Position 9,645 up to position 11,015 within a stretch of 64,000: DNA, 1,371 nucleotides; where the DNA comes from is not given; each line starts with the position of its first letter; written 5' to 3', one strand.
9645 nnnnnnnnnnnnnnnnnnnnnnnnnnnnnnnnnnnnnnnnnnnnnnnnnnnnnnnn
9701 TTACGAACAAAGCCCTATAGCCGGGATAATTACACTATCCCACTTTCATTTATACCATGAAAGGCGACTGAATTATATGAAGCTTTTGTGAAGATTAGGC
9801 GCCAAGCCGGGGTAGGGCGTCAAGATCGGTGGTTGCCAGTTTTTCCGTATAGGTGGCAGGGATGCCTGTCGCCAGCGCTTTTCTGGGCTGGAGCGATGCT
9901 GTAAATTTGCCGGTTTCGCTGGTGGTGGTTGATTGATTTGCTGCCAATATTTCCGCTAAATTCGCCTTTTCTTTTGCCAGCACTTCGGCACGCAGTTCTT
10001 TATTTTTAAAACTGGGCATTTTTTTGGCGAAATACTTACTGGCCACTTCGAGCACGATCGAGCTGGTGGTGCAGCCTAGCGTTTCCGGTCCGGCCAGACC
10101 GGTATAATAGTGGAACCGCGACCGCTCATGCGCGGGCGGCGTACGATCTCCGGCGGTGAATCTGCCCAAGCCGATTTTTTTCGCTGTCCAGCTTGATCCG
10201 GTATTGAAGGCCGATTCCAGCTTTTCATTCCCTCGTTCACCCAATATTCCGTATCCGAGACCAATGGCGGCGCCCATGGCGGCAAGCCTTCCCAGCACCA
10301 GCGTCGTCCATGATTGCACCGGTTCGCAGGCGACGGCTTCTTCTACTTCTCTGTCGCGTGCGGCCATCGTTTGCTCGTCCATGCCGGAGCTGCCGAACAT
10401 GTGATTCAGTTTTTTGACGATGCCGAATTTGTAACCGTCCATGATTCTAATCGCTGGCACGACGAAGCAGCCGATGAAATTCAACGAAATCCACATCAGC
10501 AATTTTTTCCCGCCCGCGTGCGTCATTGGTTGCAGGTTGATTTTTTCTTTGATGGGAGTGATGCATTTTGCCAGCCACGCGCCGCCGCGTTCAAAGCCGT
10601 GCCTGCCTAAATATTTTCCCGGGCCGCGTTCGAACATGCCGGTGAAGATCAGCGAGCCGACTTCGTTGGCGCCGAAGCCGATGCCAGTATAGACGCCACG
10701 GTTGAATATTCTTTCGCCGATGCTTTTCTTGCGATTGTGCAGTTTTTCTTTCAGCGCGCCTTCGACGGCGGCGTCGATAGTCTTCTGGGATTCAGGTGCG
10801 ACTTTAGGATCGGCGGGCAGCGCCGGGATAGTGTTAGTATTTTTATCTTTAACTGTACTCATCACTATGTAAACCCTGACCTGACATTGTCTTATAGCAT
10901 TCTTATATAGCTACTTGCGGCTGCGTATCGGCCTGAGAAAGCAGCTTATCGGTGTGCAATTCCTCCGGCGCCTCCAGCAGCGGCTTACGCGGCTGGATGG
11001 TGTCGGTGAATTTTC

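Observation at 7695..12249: Tandem array of four divergent paralogs encoding 4-TM proteins with a conserved C-terminal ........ tail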

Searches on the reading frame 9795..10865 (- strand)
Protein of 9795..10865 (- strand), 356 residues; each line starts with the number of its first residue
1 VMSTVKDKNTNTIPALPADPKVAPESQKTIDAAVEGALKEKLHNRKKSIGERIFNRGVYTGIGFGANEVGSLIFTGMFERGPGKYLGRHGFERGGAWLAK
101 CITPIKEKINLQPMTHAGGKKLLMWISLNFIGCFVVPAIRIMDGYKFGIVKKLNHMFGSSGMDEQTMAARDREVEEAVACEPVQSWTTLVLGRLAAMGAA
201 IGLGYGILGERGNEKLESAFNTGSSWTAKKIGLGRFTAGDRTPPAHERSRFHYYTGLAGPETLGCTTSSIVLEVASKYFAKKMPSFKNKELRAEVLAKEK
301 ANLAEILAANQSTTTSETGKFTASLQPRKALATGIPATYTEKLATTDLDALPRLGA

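Call 4: search_protein_families(library=pfam, proteins=[window:9795-10865:-], max_evalue=1)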
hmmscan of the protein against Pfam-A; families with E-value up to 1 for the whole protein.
window:9795-10865:- (356 aa): 0 families

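Call 5: search_protein_families(library=ncbifam, proteins=[window:9795-10865:-], max_evalue=1)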
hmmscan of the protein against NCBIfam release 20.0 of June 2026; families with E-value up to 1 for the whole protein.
window:9795-10865:- (356 aa): 0 families

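Call 8: find_homologous_proteins(query=window:9795-10865:-, max_evalue=0.001)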
Query window:9795-10865:- (356 aa): 12 proteins with E <= 0.001 among 5834 candidates.
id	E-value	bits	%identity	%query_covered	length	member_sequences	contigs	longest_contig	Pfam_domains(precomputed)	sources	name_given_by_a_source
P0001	8.6e-235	796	100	100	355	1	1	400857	-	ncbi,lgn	-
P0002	1.1e-104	368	54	97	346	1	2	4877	-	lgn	-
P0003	6.0e-103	363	55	88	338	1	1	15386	-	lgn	-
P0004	2.4e-96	341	53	92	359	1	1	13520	-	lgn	-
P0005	4.4e-74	268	49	75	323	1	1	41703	-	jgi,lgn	-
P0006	6.3e-70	254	43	96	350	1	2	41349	-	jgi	jgi:hypothetical protein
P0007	2.2e-68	249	47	77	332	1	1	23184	-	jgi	jgi:hypothetical protein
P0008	9.6e-66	240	44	77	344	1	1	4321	-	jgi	jgi:hypothetical protein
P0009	1.0e-65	240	48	72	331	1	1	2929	-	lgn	-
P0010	6.7e-56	208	41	83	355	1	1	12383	-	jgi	jgi:hypothetical protein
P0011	4.5e-54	202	43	76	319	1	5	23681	-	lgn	-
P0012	8.7e-31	125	34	72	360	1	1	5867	-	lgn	-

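Call 9: find_encoding_contigs(protein=P0001, flank=10000, max_places=3)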
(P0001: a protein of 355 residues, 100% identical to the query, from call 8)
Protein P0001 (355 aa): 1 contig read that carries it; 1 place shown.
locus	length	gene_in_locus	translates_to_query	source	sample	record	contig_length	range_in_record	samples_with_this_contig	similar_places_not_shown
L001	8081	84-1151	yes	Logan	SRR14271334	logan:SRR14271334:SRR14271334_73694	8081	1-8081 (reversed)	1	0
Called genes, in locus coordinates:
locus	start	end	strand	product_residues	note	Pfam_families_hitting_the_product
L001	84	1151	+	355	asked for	-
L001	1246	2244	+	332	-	-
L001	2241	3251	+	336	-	-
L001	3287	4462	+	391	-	PF02743:dCache_1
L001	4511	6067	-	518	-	-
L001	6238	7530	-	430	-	PF00005:ABC_tran, PF09821:AAA_assoc_C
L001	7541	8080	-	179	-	?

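Call 10: find_encoding_contigs(protein=P0005, flank=10000, max_places=3)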
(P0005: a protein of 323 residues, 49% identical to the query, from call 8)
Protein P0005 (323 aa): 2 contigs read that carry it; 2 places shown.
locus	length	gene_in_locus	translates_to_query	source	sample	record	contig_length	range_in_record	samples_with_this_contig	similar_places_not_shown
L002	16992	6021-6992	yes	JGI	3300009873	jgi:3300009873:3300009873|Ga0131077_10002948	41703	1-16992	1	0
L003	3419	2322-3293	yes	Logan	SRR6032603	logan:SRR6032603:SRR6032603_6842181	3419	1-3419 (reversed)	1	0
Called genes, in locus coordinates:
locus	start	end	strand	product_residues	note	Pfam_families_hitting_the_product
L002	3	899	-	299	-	?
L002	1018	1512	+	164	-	-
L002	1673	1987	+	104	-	PF00166:Cpn10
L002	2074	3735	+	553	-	-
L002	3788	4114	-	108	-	PF05534:HicB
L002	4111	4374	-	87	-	PF07927:HicA_toxin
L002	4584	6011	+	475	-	-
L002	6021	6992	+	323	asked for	-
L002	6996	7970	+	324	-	-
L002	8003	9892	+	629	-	PF02743:dCache_1, PF00512:HisKA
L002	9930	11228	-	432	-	PF00005:ABC_tran, PF09821:AAA_assoc_C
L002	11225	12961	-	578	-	PF00528:BPD_transp_1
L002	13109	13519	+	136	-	-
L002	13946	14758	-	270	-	-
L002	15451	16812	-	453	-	PF00919:UPF0004, PF04055:Radical_SAM, PF18693:TRAM_2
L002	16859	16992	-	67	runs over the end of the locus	-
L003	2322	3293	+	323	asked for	-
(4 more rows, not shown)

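Call 11: find_encoding_contigs(protein=P0006, flank=10000, max_places=3)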
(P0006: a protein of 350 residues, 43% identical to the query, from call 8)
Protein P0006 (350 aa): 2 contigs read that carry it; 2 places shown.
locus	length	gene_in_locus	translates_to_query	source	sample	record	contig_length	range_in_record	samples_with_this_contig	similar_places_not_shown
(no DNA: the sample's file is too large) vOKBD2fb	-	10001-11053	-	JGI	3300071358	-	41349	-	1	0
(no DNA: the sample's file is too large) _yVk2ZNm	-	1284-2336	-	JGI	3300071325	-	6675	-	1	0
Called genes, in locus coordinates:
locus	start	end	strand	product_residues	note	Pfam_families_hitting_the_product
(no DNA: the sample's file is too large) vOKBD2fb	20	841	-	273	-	PF01149:Fapy_DNA_glyco, PF06831:H2TH, PF06827:zf-FPG_IleRS (weak)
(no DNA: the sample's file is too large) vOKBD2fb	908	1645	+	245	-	PF01209:Ubie_methyltran, PF13489:Methyltransf_23, PF13847:Methyltransf_31, PF08241:Methyltransf_11, PF08242:Methyltransf_12, PF13649:Methyltransf_25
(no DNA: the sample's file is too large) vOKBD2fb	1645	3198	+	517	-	PF03109:ABC1, PF27536:UbiB_helical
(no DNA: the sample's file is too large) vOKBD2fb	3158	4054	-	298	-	PF00535:Glycos_transf_2, PF13641:Glyco_tranf_2_3, PF13632:Glyco_trans_2_3 (weak)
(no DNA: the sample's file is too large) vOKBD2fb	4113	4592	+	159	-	-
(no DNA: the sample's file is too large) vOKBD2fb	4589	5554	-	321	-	-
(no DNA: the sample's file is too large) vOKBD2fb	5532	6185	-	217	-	PF03167:UDG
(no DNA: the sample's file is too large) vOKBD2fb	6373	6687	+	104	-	PF00166:Cpn10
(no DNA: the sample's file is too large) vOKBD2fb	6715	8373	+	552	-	-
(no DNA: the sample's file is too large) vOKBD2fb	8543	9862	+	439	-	-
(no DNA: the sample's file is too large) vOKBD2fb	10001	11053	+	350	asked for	-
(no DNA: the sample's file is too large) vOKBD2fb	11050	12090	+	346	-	-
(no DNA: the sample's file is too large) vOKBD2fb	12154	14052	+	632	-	PF02743:dCache_1, PF00512:HisKA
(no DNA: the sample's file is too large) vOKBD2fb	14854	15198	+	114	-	-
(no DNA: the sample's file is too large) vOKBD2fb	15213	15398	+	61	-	-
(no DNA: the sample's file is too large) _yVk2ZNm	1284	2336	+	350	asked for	-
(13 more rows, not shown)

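Call 24: search_protein_representatives(alignment_id=A2)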
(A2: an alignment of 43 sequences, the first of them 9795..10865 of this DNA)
Query: 43 sequences, 364 profile positions. Proteins with E-value up to 0.001 (for the whole library): 1060; up to 1e-10: 859; up to 1e-30: 198. The best 150 are listed.
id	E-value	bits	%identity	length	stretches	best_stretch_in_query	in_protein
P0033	4.5e-107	375.1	-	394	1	23-364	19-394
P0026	6.5e-107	374.6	-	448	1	1-364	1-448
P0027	1.5e-102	360.3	-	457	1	7-361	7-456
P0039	4.1e-100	352.3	-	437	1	25-355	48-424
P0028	1.9e-99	350.0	-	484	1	14-364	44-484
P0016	3.0e-99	349.4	-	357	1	4-363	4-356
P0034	1.1e-97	344.3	-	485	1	1-354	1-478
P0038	3.7e-96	339.2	-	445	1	1-363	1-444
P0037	1.2e-94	334.2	-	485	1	17-362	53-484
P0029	2.2e-93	330.1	-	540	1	9-355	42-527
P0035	5.0e-92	325.7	-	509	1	13-359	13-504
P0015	4.9e-90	319.1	-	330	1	16-357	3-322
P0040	1.0e-89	318.1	-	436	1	30-364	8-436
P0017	2.5e-88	313.5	-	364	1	1-358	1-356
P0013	5.2e-86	305.9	-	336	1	19-359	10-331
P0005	1.5e-80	287.9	-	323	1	2-359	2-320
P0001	1.2e-79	284.9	-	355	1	1-355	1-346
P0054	9.8e-75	268.8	-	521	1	21-362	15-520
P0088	3.0e-55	204.6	-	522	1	13-363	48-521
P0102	1.5e-49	185.9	-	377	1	34-352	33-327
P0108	3.7e-47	178.0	-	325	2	29-199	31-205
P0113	1.1e-45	173.2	-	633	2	13-359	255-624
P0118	3.9e-44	168.1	-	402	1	101-364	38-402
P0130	5.5e-41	157.7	-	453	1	28-333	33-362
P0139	2.9e-38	148.8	-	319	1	25-353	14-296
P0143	1.7e-37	146.2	-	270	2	31-198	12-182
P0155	1.7e-35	139.7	-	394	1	14-337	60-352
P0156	2.0e-35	139.4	-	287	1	19-339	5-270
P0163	8.8e-35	137.3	-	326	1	26-322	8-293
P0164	1.0e-34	137.1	-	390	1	20-303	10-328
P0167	2.1e-34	136.1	-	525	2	38-230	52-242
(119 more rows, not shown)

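Call 25: predict_structure(alignment_id=A2)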
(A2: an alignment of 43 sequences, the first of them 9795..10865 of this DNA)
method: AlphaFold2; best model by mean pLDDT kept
length: 356 residues; sequences in the alignment: 43
mean_pLDDT: 85.1   pTM: 0.73
mean pLDDT of the five models: 85.1, 83.3, 83.0, 82.5, 81.9
residues with pLDDT >= 90: 241; 70-90: 52; 50-70: 34; < 50: 29
segments of 3 or more residues with pLDDT < 50: 1-4, 8-11, 331-336, 338-340, 351-356
pLDDT, mean of each block of 10 residues (from residue 1): 46 58 83 95 96 91 90 92 93 96 96 93 92 90 95 96 97 97 92 94 91 92 93 85 77 92 93 91 93 96 93 72 54 48 52 45
secondary structure, 60 per line:
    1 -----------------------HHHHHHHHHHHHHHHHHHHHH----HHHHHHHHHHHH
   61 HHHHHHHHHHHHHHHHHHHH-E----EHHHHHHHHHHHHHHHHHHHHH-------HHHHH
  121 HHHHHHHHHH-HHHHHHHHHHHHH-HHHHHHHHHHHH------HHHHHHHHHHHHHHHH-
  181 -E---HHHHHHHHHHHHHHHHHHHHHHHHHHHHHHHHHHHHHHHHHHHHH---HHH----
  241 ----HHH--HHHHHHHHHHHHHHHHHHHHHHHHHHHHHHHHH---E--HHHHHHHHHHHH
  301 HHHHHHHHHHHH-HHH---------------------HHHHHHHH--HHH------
elements in order: H24-44 H49-80 H88-108 H116-130 H132-144 H146-157 H164-179 H186-230 H250-282 H289-312 H338-345

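Call 30: search_protein_families(library=pfam, proteins=[P0113, P0167, P0108, P0143, P0164, P0155, P0130, P0118, P0088, P0054], max_evalue=0.1)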
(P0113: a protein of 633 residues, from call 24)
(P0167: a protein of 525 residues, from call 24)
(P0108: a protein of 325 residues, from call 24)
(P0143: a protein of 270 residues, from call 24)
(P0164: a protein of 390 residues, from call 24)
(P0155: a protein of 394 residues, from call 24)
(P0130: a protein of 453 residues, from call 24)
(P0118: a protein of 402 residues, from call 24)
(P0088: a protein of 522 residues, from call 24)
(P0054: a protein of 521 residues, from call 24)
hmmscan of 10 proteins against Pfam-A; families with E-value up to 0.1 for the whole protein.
P0113 (633 aa): 0 families

P0167 (525 aa): 0 families

P0108 (325 aa): 1 family
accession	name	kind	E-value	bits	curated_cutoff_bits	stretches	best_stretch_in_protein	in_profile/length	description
PF04345.18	Chor_lyase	-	0.053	13.6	23.6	1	132-184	19-70/168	Chorismate lyase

P0143 (270 aa): 1 family
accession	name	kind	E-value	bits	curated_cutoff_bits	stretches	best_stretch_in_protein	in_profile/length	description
PF20206.4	Tra1_ring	-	0.0037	15.2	27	1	54-153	1333-1434/1682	Tra1 HEAT repeat ring region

P0164 (390 aa): 0 families

P0155 (394 aa): 1 family
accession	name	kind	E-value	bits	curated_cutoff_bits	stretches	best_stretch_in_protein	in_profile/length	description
PF25779.1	Tubulin-bind_CPAP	-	0.09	13.5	22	0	56-90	8-41/66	CPAP, tubulin-binding region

P0130 (453 aa): 0 families

P0118 (402 aa): 0 families

P0088 (522 aa): 0 families

P0054 (521 aa): 0 families

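Call 31: search_solved_structures(query=A2, max_evalue=10)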
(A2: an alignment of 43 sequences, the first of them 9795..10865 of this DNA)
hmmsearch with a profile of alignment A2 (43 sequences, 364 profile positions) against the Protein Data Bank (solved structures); distinct sequences matched with E-value up to 10: 0.

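Call 43: find_encoding_contigs(protein=P0167, flank=8000, max_places=2)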
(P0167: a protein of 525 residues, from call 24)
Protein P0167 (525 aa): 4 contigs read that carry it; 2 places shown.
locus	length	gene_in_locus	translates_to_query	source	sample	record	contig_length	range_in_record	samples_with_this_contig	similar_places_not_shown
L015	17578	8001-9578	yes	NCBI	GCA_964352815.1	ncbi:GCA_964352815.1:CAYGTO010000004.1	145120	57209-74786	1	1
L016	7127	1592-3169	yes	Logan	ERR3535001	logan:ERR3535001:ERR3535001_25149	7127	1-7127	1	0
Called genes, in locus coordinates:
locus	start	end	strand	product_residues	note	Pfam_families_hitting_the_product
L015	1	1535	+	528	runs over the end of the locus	-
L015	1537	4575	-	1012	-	PF00133:tRNA-synt_1, PF01406:tRNA-synt_1e (faint), PF09334:tRNA-synt_1g, PF08264:Anticodon_1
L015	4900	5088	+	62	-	-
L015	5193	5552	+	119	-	PF05635:23S_rRNA_IVP, PF22296:bAvd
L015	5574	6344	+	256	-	PF22308:DUF6969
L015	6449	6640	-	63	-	-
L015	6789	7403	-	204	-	-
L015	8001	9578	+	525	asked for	-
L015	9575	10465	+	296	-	-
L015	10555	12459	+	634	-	PF02743:dCache_1 (weak), PF02518:HATPase_c (faint)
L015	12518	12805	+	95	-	PF01541:GIY-YIG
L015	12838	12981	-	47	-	-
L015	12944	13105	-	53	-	-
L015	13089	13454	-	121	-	-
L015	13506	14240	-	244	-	-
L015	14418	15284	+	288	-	PF07963:N_methyl (weak)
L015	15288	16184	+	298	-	-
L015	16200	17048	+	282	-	PF07963:N_methyl (weak)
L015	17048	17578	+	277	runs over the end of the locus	PF07963:N_methyl (faint)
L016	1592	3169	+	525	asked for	-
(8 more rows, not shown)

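Call 45: find_encoding_contigs(protein=P0164, flank=8000, max_places=2)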
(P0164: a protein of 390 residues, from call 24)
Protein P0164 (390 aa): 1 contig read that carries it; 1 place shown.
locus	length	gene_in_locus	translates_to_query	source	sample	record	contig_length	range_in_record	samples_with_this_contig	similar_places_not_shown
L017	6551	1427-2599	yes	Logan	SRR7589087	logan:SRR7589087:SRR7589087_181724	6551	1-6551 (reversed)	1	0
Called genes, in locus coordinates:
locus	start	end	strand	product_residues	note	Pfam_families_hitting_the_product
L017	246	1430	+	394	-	-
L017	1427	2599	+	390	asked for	-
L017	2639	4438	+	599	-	-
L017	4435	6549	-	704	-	?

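Call 46: find_encoding_contigs(protein=P0139, flank=8000, max_places=2)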
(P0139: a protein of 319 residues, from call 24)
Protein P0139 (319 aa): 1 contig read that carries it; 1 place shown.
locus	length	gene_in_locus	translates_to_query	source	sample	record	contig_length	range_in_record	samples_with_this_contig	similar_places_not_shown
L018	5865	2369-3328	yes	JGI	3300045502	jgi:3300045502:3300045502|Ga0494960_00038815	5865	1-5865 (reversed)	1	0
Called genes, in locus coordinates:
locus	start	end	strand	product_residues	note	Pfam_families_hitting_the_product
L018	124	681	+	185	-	-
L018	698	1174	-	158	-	PF10604:Polyketide_cyc2, PF08982:AtaL (weak), PF03364:Polyketide_cyc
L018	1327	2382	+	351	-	-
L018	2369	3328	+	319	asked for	-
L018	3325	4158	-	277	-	-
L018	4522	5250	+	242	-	PF00702:Hydrolase, PF12710:HAD, PF13419:HAD_2, PF13242:Hydrolase_like (weak)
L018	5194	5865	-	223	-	?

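Call 47: find_encoding_contigs(protein=P0130, flank=8000, max_places=2)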
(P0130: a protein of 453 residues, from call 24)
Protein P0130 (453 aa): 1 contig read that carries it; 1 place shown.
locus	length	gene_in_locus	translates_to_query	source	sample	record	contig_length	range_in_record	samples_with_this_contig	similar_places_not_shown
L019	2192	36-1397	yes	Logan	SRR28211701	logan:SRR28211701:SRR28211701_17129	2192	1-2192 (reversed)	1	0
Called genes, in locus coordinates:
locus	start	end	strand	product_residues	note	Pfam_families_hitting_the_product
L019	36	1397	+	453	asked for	-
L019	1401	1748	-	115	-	PF00462:Glutaredoxin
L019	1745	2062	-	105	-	-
